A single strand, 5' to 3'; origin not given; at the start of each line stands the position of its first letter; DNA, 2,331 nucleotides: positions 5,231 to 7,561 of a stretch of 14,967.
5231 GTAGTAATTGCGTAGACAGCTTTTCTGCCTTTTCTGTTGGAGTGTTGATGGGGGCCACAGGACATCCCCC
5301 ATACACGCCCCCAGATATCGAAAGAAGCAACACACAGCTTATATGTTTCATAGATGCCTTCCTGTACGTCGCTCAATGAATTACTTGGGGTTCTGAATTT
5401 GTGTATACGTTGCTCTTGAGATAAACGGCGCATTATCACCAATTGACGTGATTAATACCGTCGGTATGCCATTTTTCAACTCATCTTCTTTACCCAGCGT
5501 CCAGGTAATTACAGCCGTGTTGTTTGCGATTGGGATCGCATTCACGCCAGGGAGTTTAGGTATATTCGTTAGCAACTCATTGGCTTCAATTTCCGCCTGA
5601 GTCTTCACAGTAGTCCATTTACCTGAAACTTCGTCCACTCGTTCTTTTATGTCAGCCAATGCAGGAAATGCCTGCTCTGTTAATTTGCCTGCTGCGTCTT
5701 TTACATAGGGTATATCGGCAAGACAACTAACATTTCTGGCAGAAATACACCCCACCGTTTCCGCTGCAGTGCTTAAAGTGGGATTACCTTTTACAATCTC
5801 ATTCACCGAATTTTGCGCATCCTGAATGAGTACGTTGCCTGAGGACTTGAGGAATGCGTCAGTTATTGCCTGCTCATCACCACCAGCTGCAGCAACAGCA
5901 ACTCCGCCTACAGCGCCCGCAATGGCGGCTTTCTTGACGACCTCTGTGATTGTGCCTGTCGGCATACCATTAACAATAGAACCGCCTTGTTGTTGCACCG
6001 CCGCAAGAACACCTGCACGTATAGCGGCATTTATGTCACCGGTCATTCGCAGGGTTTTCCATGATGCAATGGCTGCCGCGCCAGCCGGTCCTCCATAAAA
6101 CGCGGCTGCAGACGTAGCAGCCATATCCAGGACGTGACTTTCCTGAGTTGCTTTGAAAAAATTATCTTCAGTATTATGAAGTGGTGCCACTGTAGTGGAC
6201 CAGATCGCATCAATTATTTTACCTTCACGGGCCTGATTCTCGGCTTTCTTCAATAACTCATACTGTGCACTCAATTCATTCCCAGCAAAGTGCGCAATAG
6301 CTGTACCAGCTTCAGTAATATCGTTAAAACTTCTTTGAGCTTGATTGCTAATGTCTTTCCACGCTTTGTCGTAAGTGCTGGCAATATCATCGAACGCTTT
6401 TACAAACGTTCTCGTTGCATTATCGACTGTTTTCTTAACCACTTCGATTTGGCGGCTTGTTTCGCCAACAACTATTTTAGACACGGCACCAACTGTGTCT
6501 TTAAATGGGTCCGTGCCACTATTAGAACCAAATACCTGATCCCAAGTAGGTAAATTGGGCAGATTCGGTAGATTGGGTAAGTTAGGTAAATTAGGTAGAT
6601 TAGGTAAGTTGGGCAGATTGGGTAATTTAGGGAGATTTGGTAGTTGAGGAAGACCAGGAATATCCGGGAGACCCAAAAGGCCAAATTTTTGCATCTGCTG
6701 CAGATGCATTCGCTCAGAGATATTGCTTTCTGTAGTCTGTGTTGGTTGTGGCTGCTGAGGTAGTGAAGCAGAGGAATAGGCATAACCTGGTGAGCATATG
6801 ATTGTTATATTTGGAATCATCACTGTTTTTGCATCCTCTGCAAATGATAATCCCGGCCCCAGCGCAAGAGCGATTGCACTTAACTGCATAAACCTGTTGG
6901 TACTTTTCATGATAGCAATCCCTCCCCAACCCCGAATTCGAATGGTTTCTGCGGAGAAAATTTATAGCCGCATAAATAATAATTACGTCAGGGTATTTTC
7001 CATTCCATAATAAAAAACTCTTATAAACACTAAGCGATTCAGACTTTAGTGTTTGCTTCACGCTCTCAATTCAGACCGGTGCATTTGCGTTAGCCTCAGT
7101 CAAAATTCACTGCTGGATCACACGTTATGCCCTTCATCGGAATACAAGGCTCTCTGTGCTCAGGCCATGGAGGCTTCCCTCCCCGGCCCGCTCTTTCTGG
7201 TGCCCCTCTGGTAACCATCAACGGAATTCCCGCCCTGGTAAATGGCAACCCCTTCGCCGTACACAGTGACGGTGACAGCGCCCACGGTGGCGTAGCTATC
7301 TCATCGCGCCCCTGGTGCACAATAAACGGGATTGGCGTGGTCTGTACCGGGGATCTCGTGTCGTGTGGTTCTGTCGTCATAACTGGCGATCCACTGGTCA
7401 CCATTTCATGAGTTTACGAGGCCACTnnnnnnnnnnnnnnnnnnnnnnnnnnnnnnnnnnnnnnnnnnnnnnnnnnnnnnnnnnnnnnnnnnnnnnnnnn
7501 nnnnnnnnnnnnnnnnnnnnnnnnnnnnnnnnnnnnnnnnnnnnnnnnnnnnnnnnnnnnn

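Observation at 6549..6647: Degenerate 9-bp tandem repeat encoding (Leu-Pro-Asn)n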

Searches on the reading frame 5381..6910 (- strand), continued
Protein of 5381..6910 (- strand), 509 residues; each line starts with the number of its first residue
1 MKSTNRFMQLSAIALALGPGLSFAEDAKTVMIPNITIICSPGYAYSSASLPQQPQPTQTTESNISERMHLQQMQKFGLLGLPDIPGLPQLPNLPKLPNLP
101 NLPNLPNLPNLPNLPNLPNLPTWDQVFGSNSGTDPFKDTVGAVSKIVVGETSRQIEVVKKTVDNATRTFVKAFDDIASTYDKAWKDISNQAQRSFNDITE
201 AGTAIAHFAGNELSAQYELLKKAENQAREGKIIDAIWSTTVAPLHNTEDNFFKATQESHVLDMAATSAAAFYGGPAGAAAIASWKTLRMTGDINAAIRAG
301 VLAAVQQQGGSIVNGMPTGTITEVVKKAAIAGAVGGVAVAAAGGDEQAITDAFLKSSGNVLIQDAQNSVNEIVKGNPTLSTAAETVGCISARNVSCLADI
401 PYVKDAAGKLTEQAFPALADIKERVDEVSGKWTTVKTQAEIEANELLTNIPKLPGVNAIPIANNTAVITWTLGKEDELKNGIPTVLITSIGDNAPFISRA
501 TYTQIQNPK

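Call 43: search_solved_structures(query=A4, max_evalue=1)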
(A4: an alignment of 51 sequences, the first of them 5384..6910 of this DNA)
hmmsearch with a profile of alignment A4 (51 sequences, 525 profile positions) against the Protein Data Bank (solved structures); distinct sequences matched with E-value up to 1: 3.
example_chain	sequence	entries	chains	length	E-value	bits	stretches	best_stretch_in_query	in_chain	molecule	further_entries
4uos_A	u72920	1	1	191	0.067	15.3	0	42-119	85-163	DESIGNED HELICAL BUNDLE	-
1eq1_A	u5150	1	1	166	0.21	13.7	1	9-136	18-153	APOLIPOPHORIN-III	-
6lss_z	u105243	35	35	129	0.28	13.2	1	285-370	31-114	Protein LLP homolog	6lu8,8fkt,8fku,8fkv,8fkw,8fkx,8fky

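Call 48: predict_structure(alignment_id=A4)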
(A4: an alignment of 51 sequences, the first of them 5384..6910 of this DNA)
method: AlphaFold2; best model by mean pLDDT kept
length: 509 residues; sequences in the alignment: 51
mean_pLDDT: 57.6   pTM: 0.52
mean pLDDT of the five models: 57.6, 54.3, 53.7, 52.9, 51.5
residues with pLDDT >= 90: 22; 70-90: 133; 50-70: 128; < 50: 226
segments of 3 or more residues with pLDDT < 50: 1-3, 5-9, 16-118, 128-133, 150-155, 161-213, 250-257, 311-318, 367-373, 381-385, 507-509
pLDDT, mean of each block of 10 residues (from residue 1): 47 48 41 36 35 36 36 33 40 40 38 41 50 48 50 48 40 34 41 38 37 56 71 78 58 49 57 80 90 88 79 42 80 92 89 74 58 51 54 54 58 56 62 79 75 84 86 82 82 70 50
secondary structure, 60 per line:
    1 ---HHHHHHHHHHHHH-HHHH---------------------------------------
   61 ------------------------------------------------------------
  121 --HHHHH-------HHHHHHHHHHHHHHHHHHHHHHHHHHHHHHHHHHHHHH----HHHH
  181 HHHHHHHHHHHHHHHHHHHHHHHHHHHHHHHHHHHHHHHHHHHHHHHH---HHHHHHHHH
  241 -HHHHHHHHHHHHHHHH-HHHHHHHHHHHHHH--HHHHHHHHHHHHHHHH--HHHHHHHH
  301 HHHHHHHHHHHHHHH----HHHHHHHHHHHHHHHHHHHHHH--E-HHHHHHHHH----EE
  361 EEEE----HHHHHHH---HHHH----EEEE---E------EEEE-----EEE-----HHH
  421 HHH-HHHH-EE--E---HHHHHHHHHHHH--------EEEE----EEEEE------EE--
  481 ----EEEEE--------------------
elements in order: H4-16 H18-21 H123-127 H135-172 H177-228 H232-240 H242-257 H259-272 H275-290 H293-315 H320-341 H346-354 E359-364 H369-375 H379-382 E387-390 E401-404 E410-412 H418-423 H425-428 H438-449 E458-461 E466-470 E485-489

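Call 51: fold_search(model_id=the predicted structure, library=pdb)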
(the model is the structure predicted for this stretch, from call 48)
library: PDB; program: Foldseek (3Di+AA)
matches with E <= 10: 19; with E <= 0.001: 0
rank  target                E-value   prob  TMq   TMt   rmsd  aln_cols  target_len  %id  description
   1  3woj_A                2.5e+00  0.03  0.08  0.07  19.7       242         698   12  Crystal structure of the DAP BII (released 2014-09-03)
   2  6xns_C                2.8e+00  0.09  0.12  0.18  15.2       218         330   16  C3_crown-05 (released 2020-12-23)
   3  6xns_D                4.8e+00  0.05  0.13  0.18  15.7       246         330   16  C3_crown-05 (released 2020-12-23)
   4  7cj3_B                5.0e+00  0.03  0.10  0.16  15.5       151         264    9  Crystal structure of the transmembrane domain of Salpingoeca rosetta rhodopsin phosphodiesterase (released 2020-11-25)
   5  7tbm_c2               5.6e+00  0.02  0.10  0.08  20.1       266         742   14  Composite structure of the dilated human nuclear pore complex (NPC) generated with a 37A in situ cryo-ET map of CD4+  (released 2022-06-15)
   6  8wba_A                6.2e+00  0.02  0.10  0.09  20.8       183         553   12  Cryo-EM structure of the ABCG25 bound to CHS (released 2023-09-27)
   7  6n1z_D                6.9e+00  0.02  0.12  0.08  22.9       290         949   12  Importin-9 bound to H2A-H2B (released 2019-03-20)
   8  6xns_A                7.3e+00  0.03  0.12  0.18  15.6       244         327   18  C3_crown-05 (released 2020-12-23)
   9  9e8o_X                7.7e+00  0.02  0.10  0.12  20.3       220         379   13  Nub1/Fat10-processing human 26S proteasome bound to Txnl1 with Rpt2 at top of spiral staircase and partially unfolded  (released 2024-12-04)
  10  7tbm_c1               7.7e+00  0.02  0.10  0.08  19.9       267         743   14  Composite structure of the dilated human nuclear pore complex (NPC) generated with a 37A in situ cryo-ET map of CD4+  (released 2022-06-15)
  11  4y21                  7.7e+00  0.01  0.08  0.08  22.5       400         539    8  Crystal Structure of Munc13-1 MUN domain (released 2015-06-10)
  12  5dbk_A                8.1e+00  0.01  0.09  0.11  19.2       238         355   14  apo form of the quorum sensor NprR from B. thuringiensis (released 2016-07-13)
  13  5tpt_A                9.0e+00  0.07  0.12  0.25  11.0       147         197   13  The Crystal Structure of Amyloid Precursor-Like Protein 2 (APLP2) E2 Domain (released 2018-06-06)
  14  3gvk_B                9.0e+00  0.01  0.05  0.04  19.6       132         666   16  Crystal structure of endo-neuraminidase NF mutant (released 2010-03-02)
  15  2nox_M                9.5e+00  0.01  0.07  0.12  19.6       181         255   12  Crystal structure of tryptophan 2,3-dioxygenase from Ralstonia metallidurans (released 2006-12-19)
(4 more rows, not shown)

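Call 55: search_protein_families(library=pfam, alignment_id=A4, max_evalue=0.1)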
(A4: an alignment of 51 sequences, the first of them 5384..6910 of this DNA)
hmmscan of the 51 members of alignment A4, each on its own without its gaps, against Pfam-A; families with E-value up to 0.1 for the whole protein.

A. member 1, window:5384-6910:- (509 aa): 0 families

B. families by the number of members that match (of 51 scanned): 18 families
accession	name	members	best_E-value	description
PF07464.16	ApoLp-III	2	0.0055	Apolipophorin-III precursor (apoLp-III)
PF23706.1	Rv1893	1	1.2e-05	Rv1893-like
PF16566.10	CREPT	1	0.0001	Cell-cycle alteration and expression-elevated protein in tumour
PF17513.7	DUF5441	1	0.0077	Family of unknown function (DUF5441)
PF14313.11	Soyouz_module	1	0.019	N-terminal region of Paramyxovirinae phosphoprotein (P)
PF01442.23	Apolipoprotein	1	0.024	Apolipoprotein A1/A4/E domain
PF07193.17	DUF1408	1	0.027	Protein of unknown function (DUF1408)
PF14097.11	SpoVAE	1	0.029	Stage V sporulation protein AE1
PF02429.20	PCP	1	0.033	Peridinin-chlorophyll A binding protein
PF05378.19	Hydant_A_N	1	0.038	Hydantoinase/oxoprolinase N-terminal region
PF15825.10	FAM25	1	0.048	FAM25 family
PF08702.15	Fib_alpha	1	0.049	Fibrinogen alpha/beta chain family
PF12092.13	DUF3568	1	0.054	Protein of unknown function (DUF3568)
PF25087.1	GMPPB_C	1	0.056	GMPPB C-terminal domain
PF20988.2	SidF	1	0.059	Phosphoinositide phosphatase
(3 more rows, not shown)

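Call 61: find_encoding_contigs(protein=P0002, flank=6000, max_places=3)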
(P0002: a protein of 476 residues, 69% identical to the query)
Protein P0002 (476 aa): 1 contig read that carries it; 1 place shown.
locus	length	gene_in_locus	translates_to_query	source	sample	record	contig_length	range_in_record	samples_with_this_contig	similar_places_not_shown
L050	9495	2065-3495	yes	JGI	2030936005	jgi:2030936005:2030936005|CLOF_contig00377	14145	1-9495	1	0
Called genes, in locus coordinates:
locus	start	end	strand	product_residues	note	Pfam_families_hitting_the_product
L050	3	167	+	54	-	?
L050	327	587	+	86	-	PF13683:rve_3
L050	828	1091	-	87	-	-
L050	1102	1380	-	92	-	-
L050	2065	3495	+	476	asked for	-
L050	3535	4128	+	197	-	-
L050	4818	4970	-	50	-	-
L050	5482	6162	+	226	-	PF02586:SRAP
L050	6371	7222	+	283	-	PF01656:CbiA, PF02374:ArsA_ATPase (weak), PF09140:MipZ (faint), PF10609:ParA (faint), PF13614:AAA_31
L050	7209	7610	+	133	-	-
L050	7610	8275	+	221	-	-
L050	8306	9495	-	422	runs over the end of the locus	PF00817:IMS, PF11798:IMS_HHH (weak), PF11799:IMS_C, PF13438:DUF4113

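Call 62: find_encoding_contigs(protein=P0044, flank=3000, max_places=3)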
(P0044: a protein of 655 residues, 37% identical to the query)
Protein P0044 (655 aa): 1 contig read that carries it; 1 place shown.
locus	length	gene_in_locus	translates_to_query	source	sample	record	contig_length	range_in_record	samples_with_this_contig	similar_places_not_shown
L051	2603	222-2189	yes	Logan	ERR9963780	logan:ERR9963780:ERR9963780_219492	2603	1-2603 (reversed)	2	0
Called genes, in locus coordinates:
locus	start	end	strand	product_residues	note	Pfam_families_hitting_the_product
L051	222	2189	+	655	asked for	-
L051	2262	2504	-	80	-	-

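Call 63: find_encoding_contigs(protein=P0001, flank=6000, max_places=3)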
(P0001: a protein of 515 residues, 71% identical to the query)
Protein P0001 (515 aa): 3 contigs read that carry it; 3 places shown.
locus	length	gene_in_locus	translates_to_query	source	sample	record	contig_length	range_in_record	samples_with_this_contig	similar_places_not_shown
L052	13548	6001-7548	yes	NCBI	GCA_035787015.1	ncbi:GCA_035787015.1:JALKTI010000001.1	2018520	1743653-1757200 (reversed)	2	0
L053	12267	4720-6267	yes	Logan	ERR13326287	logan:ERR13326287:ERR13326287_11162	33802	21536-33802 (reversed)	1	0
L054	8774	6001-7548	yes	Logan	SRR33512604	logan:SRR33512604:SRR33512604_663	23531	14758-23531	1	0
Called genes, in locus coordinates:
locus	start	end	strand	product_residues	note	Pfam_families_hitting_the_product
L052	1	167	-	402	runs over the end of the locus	PF07690:MFS_1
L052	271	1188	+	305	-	PF00126:HTH_1, PF03466:LysR_substrate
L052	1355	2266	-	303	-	PF00126:HTH_1, PF03466:LysR_substrate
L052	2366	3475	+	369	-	PF00724:Oxidored_FMN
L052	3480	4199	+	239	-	PF00106:adh_short, PF08659:KR, PF13561:adh_short_C2, PF23441:SDR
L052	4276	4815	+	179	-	PF07366:SnoaL, PF12680:SnoaL_2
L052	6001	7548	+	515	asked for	-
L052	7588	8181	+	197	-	-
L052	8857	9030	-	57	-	PF01872:RibD_C (weak)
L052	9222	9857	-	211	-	PF20730:YetF_N, PF04239:DUF421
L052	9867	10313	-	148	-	PF11694:DUF3290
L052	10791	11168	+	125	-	PF01042:Ribonuc_L-PSP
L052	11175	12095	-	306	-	PF06719:AraC_N, PF00165:HTH_AraC (faint), PF12833:HTH_18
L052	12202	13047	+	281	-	PF00106:adh_short, PF01370:Epimerase (weak), PF08659:KR, PF13460:NAD_binding_10 (faint), PF13561:adh_short_C2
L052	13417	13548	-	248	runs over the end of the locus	PF00106:adh_short, PF01370:Epimerase (faint), PF08659:KR, PF23441:SDR (weak), PF13561:adh_short_C2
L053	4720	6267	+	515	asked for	-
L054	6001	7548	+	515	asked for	-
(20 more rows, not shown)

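Call 86: search_protein_representatives(alignment_id=A4)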
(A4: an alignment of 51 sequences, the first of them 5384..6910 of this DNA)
Query: 51 sequences, 525 profile positions. Proteins with E-value up to 0.001 (for the whole library): 554; up to 1e-10: 401; up to 1e-30: 295. The best 150 are listed.
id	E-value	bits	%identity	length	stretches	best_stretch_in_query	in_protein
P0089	9.8e-185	631.8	-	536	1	54-468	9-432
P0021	2.0e-183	627.5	-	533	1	14-520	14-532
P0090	3.4e-183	626.8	-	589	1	42-445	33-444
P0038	1.3e-180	618.2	-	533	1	8-520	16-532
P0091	9.1e-180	615.4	-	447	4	57-402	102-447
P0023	1.0e-178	612.0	-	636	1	34-523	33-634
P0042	4.2e-175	600.0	-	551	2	64-520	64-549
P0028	8.6e-175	599.0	-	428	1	45-439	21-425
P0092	1.1e-172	592.0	-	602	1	15-521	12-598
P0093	1.5e-172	591.7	-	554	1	24-445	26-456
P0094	4.1e-172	590.2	-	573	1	37-521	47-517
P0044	5.2e-169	579.9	-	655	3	50-520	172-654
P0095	2.4e-168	577.8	-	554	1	48-521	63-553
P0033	1.9e-167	574.8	-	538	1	43-520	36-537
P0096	1.0e-163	562.5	-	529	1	42-445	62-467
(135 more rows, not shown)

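Call 90: search_protein_families(library=pfam, alignment_id=A7, max_evalue=0.001)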
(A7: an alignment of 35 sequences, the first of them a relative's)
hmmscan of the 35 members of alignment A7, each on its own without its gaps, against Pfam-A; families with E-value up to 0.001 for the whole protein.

A. member 1, P0090 (589 aa): 1 family
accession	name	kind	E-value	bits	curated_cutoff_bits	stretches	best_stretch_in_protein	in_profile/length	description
PF00691.25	OmpA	-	6.5e-11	42.9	27.2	1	486-581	1-98/98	OmpA family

B. families by the number of members that match (of 35 scanned): 7 families
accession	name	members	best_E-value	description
PF00691.25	OmpA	1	6.5e-11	OmpA family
PF01442.23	Apolipoprotein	1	3.6e-06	Apolipoprotein A1/A4/E domain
PF11129.13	EIAV_Rev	1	0.00031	Rev protein of equine infectious anaemia virus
PF16058.10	Mucin-like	1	0.00032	Mucin-like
PF05452.16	Clavanin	1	0.00057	Clavanin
PF20117.4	DUF6507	1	0.00069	Family of unknown function (DUF6507)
PF07464.16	ApoLp-III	1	0.00071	Apolipophorin-III precursor (apoLp-III)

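Call 91: search_protein_families(library=padloc, proteins=[window:5384-6910:-], max_evalue=0.01)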
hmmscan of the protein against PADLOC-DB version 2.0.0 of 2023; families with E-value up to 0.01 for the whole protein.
window:5384-6910:- (509 aa): 0 families

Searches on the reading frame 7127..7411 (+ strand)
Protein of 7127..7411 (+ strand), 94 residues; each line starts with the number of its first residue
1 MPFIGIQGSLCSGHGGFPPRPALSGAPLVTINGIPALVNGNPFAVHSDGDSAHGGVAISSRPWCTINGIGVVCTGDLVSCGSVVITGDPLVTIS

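Call 26: find_encoding_contigs(protein=window:7127-7411:+, flank=4000, max_places=10)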
Protein window:7127-7411:+ (94 aa): 15 contigs read that carry it; 10 places shown.
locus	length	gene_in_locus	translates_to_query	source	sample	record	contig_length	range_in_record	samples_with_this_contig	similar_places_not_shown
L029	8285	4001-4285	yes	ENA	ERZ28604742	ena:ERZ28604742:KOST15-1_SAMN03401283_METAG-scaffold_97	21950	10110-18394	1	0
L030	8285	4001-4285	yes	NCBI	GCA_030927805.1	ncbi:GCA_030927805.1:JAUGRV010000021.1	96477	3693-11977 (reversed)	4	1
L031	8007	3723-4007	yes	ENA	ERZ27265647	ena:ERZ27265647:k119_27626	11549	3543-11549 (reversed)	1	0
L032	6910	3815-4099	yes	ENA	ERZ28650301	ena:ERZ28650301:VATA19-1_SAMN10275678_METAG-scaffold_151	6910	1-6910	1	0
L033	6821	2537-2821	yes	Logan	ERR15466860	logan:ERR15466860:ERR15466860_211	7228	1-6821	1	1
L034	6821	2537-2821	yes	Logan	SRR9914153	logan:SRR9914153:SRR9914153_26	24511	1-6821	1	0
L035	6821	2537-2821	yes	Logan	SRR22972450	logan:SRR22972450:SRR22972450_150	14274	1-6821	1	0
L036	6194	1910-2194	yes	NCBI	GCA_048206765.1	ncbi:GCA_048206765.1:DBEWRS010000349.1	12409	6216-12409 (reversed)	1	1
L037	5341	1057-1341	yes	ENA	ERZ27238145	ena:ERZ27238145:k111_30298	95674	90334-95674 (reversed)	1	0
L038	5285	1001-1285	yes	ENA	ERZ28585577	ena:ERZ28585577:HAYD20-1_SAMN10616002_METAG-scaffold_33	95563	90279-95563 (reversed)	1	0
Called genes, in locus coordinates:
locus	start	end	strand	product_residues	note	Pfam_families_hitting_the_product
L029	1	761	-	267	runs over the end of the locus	-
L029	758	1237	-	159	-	-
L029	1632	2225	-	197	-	-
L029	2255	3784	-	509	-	-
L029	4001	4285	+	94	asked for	PF05488:PAAR_motif (weak)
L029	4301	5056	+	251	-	-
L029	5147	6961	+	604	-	-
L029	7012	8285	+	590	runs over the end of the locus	-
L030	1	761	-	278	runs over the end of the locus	PF10547:P22_AR_N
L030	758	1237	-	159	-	-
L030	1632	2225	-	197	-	-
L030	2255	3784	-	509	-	-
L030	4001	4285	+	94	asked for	PF05488:PAAR_motif (weak)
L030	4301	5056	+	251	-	-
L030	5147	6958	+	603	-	-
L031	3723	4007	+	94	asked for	PF05488:PAAR_motif (weak)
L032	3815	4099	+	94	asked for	PF05488:PAAR_motif (weak)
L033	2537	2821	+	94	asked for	PF05488:PAAR_motif (weak)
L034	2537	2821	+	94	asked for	PF05488:PAAR_motif (weak)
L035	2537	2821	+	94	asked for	PF05488:PAAR_motif (weak)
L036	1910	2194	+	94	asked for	PF05488:PAAR_motif (weak)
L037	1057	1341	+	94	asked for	PF05488:PAAR_motif (weak)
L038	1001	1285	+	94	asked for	PF05488:PAAR_motif (weak)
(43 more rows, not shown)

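Call 91: search_protein_families(library=padloc, proteins=[window:7127-7408:+], max_evalue=0.01)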
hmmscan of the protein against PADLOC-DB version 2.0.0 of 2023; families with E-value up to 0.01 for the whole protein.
window:7127-7408:+ (94 aa): 0 families

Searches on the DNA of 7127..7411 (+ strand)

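Call 58: search_dna_similar(query=L037:1-110:-, collection=ecoli_genomes, mode=near, max_rows=5)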
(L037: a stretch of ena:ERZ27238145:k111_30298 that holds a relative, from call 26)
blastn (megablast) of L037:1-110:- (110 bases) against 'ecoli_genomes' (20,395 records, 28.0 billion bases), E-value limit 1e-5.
In 40 record(s) the limit of 40 matching pieces per record was reached: places in those records are undercounted.
Records with a match: 6229; places in all: 24847; records where one place covers at least 80% of the query: 6183.
Genomes with a match: 4082 of 5426; with a place that covers at least 80% of the query: 4060. Places per genome that has any: lowest 1, median 3, highest 50. On chromosomes: 20166 places; on plasmids: 4681.
Best place of each record, by identity: >=99% 5065; 95-99% 992; 90-95% 172.
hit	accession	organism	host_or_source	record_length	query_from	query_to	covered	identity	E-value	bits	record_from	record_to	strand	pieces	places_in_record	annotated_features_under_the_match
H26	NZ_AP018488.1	Escherichia coli O157:H7 strain PV15-279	Homo sapiens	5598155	1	110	100%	100.0%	7e-50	204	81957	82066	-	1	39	IS3-like element IS1203 family transposase | espY2: T3SS effector EspY2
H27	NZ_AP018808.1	Escherichia coli strain E2865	Bos taurus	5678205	1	110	100%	100.0%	7e-50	204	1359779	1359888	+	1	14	IS3 family transposase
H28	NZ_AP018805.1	Escherichia coli strain E2863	Bos taurus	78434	1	110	100%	100.0%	7e-50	204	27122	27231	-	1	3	IS3-like element IS1203 family transposase | traB: F-type conjugal transfer pilus assembly protein TraB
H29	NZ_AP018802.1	Escherichia coli strain E2863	Bos taurus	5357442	1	110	100%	100.0%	7e-50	204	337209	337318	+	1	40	IS3-like element IS1203 family transposase | TA system toxin CbtA family protein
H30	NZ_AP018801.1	Escherichia coli strain E2855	Bos taurus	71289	1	110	100%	100.0%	7e-50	204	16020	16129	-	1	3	IS3-like element IS1203 family transposase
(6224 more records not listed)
